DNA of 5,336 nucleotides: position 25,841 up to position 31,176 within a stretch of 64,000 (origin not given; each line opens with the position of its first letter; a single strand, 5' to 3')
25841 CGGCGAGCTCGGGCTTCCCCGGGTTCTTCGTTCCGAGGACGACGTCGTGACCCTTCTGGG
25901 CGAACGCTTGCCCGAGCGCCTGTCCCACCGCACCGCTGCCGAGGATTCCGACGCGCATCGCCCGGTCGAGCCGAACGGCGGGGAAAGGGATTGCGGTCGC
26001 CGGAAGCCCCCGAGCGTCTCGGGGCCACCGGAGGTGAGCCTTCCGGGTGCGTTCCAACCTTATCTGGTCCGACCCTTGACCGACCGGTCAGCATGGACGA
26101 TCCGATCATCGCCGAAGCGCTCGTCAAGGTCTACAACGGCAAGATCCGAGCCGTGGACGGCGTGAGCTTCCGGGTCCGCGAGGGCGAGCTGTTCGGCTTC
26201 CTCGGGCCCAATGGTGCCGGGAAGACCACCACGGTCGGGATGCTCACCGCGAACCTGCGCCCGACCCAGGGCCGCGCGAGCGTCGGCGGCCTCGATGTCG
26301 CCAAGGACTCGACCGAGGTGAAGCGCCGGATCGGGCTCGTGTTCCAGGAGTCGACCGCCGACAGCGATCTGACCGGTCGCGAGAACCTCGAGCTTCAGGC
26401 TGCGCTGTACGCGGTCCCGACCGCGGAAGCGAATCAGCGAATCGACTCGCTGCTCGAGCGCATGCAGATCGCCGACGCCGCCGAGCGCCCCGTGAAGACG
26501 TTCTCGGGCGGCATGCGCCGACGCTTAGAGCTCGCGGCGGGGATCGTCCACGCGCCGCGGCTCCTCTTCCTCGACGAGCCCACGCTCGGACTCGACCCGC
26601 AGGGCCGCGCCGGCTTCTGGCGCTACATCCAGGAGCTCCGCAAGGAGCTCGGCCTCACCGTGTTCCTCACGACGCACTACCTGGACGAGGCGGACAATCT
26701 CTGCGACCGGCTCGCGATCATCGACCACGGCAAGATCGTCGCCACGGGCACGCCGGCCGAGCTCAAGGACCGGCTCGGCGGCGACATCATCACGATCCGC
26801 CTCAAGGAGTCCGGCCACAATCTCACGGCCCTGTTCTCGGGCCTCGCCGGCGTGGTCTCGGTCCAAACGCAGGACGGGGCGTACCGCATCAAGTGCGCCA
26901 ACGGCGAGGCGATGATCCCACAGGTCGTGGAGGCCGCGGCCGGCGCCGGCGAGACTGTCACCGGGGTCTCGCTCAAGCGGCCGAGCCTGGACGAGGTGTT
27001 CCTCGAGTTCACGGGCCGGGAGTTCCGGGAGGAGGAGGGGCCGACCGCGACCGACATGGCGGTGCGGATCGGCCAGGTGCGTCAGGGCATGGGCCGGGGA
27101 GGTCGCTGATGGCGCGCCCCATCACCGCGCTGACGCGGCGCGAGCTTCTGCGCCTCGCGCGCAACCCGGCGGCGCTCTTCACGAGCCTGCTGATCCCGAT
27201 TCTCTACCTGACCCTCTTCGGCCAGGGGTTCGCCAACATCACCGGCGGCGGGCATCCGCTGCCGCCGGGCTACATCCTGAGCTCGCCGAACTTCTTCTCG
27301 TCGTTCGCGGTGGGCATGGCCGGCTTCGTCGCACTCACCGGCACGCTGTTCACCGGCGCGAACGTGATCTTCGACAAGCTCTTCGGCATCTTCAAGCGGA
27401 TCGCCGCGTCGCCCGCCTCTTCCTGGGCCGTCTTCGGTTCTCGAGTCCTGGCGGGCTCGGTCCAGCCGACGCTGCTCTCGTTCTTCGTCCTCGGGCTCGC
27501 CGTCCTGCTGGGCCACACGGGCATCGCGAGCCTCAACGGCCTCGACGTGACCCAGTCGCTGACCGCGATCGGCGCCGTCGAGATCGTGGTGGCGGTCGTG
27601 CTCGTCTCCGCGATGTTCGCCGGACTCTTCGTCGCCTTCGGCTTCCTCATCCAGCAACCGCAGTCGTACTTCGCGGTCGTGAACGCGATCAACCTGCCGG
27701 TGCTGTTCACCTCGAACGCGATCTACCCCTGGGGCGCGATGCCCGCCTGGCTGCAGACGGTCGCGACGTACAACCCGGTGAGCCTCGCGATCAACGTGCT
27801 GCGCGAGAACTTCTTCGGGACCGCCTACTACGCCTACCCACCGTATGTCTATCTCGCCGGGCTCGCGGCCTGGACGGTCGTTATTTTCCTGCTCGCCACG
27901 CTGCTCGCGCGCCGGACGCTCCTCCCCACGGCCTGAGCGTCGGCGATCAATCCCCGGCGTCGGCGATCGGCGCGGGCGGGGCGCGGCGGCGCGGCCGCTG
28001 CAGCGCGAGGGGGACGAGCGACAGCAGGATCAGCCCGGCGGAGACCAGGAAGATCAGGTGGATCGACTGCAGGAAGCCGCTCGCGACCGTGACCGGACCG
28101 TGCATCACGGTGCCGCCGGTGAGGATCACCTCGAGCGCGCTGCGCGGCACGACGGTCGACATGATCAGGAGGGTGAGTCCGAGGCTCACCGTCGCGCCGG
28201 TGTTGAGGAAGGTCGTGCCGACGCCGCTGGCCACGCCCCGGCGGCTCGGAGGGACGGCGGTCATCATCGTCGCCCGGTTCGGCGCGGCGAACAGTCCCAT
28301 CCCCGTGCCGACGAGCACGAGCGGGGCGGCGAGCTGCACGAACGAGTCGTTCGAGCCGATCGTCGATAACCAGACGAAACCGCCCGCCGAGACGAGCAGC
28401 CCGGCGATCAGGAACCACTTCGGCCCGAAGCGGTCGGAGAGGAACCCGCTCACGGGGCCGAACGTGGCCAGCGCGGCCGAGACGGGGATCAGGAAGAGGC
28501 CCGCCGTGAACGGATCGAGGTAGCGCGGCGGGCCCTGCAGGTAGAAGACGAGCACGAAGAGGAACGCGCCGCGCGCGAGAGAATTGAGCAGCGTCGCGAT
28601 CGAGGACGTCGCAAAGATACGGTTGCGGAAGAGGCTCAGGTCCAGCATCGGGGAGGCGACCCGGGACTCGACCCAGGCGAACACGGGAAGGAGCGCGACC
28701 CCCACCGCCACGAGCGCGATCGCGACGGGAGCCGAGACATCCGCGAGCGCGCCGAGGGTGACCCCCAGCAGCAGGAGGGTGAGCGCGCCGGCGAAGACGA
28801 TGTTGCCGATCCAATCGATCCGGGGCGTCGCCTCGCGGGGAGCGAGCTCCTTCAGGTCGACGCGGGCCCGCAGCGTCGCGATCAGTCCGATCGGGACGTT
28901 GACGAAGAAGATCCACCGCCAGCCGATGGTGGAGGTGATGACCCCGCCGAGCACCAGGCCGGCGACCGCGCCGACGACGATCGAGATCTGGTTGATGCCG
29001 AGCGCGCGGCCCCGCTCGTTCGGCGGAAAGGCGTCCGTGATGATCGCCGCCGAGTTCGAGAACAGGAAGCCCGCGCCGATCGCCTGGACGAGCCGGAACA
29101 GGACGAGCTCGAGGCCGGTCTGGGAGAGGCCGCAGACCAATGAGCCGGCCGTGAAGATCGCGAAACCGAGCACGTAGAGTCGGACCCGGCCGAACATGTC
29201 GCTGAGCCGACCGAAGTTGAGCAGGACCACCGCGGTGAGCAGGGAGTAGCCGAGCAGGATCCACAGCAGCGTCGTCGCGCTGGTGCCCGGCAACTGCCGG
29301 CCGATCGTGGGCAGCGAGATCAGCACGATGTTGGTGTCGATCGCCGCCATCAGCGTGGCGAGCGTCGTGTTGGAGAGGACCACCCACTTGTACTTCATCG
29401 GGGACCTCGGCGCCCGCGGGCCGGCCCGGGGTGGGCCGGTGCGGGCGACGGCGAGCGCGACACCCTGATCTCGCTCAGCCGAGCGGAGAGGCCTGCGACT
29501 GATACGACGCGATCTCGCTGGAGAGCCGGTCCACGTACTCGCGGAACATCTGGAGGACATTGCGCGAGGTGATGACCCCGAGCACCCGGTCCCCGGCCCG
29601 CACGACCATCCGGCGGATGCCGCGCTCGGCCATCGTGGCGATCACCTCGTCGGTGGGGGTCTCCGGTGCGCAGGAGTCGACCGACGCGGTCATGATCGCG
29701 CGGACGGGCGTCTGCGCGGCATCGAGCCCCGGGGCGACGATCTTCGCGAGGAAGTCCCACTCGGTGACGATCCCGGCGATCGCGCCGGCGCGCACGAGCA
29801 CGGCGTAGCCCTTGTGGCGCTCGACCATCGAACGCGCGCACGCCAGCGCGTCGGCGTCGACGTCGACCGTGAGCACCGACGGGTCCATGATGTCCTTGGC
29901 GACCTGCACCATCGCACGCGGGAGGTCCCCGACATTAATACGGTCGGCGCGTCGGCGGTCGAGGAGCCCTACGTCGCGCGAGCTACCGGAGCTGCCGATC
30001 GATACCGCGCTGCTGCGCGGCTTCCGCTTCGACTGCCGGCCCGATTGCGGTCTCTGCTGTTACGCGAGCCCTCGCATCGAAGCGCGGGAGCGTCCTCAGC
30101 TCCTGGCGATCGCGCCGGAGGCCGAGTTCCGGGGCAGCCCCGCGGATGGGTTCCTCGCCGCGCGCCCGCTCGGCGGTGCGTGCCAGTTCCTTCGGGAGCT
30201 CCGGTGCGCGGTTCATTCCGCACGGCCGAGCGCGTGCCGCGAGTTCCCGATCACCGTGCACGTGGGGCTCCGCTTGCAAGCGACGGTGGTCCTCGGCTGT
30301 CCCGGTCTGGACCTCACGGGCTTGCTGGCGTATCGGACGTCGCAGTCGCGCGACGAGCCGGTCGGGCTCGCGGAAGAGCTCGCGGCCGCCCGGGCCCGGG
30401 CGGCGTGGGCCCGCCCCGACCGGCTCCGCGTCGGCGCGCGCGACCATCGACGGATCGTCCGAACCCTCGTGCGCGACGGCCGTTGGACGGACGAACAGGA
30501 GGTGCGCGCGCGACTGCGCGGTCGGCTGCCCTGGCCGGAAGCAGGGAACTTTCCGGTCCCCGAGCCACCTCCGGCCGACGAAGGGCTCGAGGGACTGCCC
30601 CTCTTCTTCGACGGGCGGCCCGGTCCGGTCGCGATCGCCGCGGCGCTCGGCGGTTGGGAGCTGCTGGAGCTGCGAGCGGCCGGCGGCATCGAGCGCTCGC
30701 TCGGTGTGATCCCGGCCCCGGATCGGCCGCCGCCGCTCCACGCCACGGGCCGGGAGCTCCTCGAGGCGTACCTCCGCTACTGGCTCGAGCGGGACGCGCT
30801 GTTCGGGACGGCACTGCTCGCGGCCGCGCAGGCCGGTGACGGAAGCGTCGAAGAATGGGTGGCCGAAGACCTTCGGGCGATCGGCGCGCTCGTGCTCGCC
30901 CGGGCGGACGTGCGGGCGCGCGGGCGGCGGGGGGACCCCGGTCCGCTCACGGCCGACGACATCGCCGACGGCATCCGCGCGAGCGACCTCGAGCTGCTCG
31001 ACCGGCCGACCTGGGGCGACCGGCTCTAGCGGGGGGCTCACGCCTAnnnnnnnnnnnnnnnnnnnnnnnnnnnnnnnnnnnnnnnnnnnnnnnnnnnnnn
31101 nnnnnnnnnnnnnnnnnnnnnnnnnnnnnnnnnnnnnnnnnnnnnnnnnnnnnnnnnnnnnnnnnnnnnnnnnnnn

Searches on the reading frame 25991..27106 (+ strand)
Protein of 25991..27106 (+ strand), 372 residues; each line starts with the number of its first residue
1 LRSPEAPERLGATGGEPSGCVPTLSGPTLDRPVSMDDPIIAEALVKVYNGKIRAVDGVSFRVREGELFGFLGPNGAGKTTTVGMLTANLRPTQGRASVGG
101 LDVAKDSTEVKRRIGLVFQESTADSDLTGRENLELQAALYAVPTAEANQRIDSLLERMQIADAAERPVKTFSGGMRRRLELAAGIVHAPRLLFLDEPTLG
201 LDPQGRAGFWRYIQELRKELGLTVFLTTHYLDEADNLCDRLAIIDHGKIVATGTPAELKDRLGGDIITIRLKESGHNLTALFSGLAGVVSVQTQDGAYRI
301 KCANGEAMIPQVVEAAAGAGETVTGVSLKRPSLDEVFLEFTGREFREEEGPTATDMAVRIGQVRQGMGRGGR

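Call 59: search_protein_families(library=pfam, proteins=[window:25991-27106:+], max_evalue=0.0001)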
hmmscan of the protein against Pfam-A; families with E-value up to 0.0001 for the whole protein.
window:25991-27106:+ (372 aa): 3 families
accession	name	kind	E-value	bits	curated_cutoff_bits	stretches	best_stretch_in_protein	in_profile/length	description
PF00005.33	ABC_tran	-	7.2e-33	114.5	25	1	56-198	2-136/137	ABC transporter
PF13732.12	DrrA1-3_C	-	5.4e-12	46.7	27.4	1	253-340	1-80/81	ATP-binding protein DrrA1-3-like, C-terminal domain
PF13304.12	AAA_21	-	2.6e-08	34.7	27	1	154-229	221-298/304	AAA domain, putative AbiEii toxin, Type IV TA system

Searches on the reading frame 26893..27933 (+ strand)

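Call 60: search_protein_families(library=pfam, proteins=[window:26893-27933:+], max_evalue=0.0001)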
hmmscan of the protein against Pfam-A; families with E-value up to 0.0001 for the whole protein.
window:26893-27933:+ (347 aa): 2 families
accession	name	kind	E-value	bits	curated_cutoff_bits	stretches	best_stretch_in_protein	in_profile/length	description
PF01061.29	ABC2_membrane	-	8.7e-22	78.1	26.9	1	77-308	3-211/211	ABC-2 type transporter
PF12698.13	ABC2_membrane_3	-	2.5e-11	43.7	31.6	1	133-335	158-345/347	ABC-2 family transporter protein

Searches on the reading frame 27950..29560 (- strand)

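Call 60: search_protein_families(library=pfam, proteins=[window:27950-29560:-], max_evalue=0.0001)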
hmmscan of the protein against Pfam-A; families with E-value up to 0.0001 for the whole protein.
window:27950-29560:- (537 aa): 3 families
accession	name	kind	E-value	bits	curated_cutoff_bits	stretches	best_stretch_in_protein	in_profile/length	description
PF07690.21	MFS_1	-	5.2e-44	151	33.4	2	66-231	2-170/347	Major Facilitator Superfamily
PF00083.30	Sugar_tr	-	9.9e-11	41.6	22.3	1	94-227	44-183/452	Sugar (and other) transporter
PF06609.19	TRI12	-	4.1e-09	35.9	23.2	1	83-316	67-312/599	Fungal trichothecene efflux pump (TRI12)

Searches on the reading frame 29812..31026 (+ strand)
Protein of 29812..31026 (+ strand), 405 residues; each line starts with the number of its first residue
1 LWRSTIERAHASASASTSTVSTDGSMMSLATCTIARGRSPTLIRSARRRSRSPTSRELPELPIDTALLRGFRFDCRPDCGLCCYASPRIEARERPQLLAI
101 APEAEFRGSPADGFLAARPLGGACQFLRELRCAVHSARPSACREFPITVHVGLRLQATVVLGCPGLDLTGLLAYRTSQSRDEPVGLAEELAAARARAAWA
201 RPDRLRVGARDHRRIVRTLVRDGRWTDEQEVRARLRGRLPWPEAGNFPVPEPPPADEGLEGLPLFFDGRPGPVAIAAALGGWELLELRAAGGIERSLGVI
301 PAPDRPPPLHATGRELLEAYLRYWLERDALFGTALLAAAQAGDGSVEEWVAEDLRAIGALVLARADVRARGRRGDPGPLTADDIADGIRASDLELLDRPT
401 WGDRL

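Call 57: search_protein_families(library=pfam, proteins=[window:29812-31026:+], max_evalue=0.0001)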
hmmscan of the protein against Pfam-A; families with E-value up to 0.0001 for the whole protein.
window:29812-31026:+ (405 aa): 1 family
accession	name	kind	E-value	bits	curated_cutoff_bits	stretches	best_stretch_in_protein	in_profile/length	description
PF03692.20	CxxCxxCC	-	1.2e-08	36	23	1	74-148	1-72/85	Putative zinc- or iron-chelating domain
